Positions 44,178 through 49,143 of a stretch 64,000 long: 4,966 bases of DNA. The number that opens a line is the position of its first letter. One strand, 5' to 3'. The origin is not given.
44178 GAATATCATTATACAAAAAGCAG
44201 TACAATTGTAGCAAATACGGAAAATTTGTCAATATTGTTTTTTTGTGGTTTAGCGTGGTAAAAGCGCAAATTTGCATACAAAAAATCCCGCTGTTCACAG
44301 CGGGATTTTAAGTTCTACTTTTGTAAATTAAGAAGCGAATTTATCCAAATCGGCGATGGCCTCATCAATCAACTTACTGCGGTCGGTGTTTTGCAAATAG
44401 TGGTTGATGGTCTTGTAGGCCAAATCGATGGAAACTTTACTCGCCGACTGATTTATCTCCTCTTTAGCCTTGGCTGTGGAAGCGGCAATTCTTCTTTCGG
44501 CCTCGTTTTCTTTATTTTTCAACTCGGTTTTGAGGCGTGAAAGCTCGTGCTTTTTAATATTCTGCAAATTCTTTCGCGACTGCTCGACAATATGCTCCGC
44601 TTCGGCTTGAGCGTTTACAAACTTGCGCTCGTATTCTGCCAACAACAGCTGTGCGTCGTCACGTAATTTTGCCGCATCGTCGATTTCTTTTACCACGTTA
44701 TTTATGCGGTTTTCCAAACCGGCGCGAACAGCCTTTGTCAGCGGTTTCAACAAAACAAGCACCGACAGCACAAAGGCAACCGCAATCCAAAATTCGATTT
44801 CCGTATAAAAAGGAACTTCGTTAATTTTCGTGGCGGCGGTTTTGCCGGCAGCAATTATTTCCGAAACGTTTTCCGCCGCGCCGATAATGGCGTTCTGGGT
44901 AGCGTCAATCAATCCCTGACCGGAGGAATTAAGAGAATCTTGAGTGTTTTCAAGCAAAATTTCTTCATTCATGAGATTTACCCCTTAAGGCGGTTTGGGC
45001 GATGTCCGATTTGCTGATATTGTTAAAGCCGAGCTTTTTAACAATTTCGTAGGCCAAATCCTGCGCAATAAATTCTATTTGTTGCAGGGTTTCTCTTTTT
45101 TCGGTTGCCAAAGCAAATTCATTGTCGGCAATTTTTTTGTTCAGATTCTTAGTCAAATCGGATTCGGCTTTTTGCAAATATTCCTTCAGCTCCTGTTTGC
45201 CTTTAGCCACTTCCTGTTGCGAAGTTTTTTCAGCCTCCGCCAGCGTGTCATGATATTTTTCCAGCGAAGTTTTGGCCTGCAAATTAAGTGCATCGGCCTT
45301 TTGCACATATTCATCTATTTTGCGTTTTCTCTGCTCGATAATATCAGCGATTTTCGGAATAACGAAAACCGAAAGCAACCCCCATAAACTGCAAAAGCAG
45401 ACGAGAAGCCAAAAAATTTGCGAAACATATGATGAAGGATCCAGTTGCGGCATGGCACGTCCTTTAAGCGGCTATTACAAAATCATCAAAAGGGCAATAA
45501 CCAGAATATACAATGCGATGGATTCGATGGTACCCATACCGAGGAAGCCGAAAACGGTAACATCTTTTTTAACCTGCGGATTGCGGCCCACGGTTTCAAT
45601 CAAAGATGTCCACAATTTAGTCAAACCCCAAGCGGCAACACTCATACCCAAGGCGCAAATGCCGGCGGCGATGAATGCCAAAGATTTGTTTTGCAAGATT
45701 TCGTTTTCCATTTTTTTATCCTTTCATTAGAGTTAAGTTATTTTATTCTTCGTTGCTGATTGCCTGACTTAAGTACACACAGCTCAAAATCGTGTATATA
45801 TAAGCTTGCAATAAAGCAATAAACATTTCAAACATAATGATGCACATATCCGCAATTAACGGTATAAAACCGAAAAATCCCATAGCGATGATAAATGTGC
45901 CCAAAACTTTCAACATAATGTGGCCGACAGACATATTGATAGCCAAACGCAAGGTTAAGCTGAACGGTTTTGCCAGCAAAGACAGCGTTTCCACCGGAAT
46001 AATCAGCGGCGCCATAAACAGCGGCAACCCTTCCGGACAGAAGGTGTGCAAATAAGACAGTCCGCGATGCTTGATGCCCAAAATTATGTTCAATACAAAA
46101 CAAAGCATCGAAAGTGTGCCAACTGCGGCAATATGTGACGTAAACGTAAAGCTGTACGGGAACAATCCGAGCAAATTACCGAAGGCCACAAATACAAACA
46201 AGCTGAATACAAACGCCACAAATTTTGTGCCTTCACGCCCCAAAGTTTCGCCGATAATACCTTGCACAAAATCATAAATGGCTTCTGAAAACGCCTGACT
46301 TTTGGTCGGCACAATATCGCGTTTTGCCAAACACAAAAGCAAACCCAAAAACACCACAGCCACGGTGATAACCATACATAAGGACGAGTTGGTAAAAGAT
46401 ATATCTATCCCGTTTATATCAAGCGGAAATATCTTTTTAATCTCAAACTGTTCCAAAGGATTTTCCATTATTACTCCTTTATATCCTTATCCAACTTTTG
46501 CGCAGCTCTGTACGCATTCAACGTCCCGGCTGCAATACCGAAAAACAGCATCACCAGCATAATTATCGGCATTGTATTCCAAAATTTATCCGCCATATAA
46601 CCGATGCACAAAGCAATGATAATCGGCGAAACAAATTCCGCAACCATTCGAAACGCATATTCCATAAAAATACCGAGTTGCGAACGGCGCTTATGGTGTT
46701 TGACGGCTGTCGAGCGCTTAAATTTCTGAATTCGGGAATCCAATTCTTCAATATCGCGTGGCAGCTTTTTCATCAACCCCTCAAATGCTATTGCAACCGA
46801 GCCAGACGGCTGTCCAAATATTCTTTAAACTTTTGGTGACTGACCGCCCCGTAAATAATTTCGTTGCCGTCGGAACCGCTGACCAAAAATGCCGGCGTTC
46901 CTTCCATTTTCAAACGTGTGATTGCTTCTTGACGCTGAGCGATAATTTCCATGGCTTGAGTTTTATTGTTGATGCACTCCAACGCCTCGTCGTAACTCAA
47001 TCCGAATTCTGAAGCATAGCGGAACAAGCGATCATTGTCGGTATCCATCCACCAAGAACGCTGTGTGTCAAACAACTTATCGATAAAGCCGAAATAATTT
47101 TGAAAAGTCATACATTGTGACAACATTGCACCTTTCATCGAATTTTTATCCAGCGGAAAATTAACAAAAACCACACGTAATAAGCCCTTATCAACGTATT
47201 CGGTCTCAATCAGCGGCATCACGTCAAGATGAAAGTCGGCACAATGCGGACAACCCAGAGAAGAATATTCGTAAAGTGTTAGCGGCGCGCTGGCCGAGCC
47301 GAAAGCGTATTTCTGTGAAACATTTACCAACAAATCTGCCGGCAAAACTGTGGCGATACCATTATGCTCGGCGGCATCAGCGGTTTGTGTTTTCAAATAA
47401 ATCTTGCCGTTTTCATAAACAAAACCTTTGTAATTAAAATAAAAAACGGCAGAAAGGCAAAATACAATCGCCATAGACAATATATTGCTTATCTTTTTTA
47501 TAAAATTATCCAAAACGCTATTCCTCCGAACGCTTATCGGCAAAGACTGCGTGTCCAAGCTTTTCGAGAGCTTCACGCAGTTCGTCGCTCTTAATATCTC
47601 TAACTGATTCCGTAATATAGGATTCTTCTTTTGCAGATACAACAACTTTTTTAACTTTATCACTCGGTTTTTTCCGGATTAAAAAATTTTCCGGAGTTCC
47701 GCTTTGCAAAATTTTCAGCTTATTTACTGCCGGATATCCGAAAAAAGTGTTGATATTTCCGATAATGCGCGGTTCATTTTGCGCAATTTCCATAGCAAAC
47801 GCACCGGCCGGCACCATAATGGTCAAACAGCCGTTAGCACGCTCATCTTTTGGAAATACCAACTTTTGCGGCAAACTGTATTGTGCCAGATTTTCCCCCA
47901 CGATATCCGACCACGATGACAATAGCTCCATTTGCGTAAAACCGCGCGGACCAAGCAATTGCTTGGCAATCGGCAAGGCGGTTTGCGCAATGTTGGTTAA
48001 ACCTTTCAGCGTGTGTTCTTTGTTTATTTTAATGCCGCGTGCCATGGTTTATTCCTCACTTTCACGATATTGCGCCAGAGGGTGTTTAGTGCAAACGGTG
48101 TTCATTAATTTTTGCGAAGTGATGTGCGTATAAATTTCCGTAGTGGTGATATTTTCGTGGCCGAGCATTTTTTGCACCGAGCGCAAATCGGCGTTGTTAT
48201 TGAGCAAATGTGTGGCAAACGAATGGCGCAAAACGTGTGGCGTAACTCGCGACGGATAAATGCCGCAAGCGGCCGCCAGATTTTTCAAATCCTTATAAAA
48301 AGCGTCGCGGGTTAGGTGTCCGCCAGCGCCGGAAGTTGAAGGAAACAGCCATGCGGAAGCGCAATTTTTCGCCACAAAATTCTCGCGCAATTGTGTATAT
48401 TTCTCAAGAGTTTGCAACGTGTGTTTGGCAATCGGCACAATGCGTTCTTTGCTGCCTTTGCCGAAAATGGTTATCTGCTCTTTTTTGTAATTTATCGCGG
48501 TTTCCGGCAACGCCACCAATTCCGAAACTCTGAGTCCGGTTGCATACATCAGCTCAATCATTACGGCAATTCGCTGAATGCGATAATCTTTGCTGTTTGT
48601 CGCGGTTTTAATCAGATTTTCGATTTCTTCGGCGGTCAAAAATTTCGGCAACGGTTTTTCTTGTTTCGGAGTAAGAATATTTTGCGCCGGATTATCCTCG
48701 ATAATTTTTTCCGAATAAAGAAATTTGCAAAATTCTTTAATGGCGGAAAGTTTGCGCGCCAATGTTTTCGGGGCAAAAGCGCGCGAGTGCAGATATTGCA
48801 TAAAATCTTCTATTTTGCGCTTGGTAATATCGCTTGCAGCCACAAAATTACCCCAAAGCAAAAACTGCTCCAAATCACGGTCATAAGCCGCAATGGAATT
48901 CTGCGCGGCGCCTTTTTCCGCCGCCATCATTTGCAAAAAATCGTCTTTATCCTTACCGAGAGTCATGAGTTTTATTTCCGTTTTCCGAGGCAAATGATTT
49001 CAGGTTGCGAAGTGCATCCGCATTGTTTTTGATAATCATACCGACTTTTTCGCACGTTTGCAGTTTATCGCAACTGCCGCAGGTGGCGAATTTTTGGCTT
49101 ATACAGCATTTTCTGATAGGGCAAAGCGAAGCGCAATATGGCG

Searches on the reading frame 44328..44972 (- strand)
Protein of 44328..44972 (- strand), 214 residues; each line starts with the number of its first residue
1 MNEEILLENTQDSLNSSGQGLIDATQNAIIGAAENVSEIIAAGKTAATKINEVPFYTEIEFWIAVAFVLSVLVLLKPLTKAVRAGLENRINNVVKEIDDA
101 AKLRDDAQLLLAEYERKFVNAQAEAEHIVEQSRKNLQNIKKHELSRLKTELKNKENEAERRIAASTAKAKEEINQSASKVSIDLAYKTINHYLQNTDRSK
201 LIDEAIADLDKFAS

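Call 23: search_protein_families(library=pfam, proteins=[window:44328-44972:-], max_evalue=0.001)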
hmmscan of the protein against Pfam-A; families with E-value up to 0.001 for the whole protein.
window:44328-44972:- (214 aa): 2 families
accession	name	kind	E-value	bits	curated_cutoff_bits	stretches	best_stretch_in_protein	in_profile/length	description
PF00430.23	ATP-synt_B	-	2.5e-16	60.4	28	1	61-189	3-131/132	ATP synthase B/B' CF(0)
PF05405.19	Mt_ATP-synt_B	-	2.6e-05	24.4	21.7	1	60-209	16-162/163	Mitochondrial ATP synthase B chain precursor (ATP-synt_B)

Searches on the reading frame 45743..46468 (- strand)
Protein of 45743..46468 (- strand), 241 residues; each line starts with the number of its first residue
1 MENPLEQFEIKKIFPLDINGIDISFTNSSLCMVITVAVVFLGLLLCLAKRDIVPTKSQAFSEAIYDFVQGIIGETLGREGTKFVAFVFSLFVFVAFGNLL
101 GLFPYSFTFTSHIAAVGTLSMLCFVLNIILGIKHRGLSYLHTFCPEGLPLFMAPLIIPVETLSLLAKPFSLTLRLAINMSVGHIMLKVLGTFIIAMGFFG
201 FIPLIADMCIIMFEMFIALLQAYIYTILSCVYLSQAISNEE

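Call 23: search_protein_families(library=pfam, proteins=[window:45743-46468:-], max_evalue=0.001)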
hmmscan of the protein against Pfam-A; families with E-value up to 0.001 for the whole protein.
window:45743-46468:- (241 aa): 1 family
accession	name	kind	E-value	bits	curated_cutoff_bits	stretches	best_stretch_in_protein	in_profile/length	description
PF00119.25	ATP-synt_A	-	1.9e-53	182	33.9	1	30-234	2-217/217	ATP synthase A chain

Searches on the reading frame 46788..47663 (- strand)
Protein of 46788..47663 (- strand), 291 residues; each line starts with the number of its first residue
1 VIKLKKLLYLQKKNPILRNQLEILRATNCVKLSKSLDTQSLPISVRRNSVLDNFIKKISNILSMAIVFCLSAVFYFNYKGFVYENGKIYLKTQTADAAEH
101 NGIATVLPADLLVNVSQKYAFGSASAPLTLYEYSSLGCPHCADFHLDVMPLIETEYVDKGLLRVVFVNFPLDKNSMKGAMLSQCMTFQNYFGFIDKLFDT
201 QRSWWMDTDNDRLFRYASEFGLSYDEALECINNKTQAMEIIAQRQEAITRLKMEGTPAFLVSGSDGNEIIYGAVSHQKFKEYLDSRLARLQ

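Call 23: search_protein_families(library=pfam, proteins=[window:46788-47663:-], max_evalue=0.001)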
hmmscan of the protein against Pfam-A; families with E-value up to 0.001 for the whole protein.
window:46788-47663:- (291 aa): 3 families
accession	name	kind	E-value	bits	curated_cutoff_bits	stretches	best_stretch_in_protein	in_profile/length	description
PF13462.12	Thioredoxin_4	-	8.8e-30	104.5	23.2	1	118-283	5-163/165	Thioredoxin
PF01323.26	DSBA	-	1.1e-08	35.5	25.6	1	208-283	120-190/191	DSBA-like thioredoxin domain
PF13098.12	Thioredoxin_2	-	0.00082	20.1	27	0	137-283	16-104/104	Thioredoxin-like domain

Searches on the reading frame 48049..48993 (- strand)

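Call 23: search_protein_families(library=pfam, proteins=[window:48049-48993:-], max_evalue=0.001)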
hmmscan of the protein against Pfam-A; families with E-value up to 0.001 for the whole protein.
window:48049-48993:- (314 aa): 4 families
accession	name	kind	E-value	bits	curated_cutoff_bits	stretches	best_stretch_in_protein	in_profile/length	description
PF00589.27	Phage_integrase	-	2.8e-44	151.4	27.1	1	117-293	1-170/172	Phage integrase family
PF02899.23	Phage_int_SAM_1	-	3.1e-14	53.4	22.3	1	17-96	2-83/83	Phage integrase, N-terminal SAM-like domain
PF13495.12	Phage_int_SAM_4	-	1e-06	29.5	27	1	20-93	6-79/85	Phage integrase, N-terminal SAM-like domain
PF13102.12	Phage_int_SAM_5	-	2.5e-05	25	22.3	1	32-103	23-93/98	Phage integrase SAM-like domain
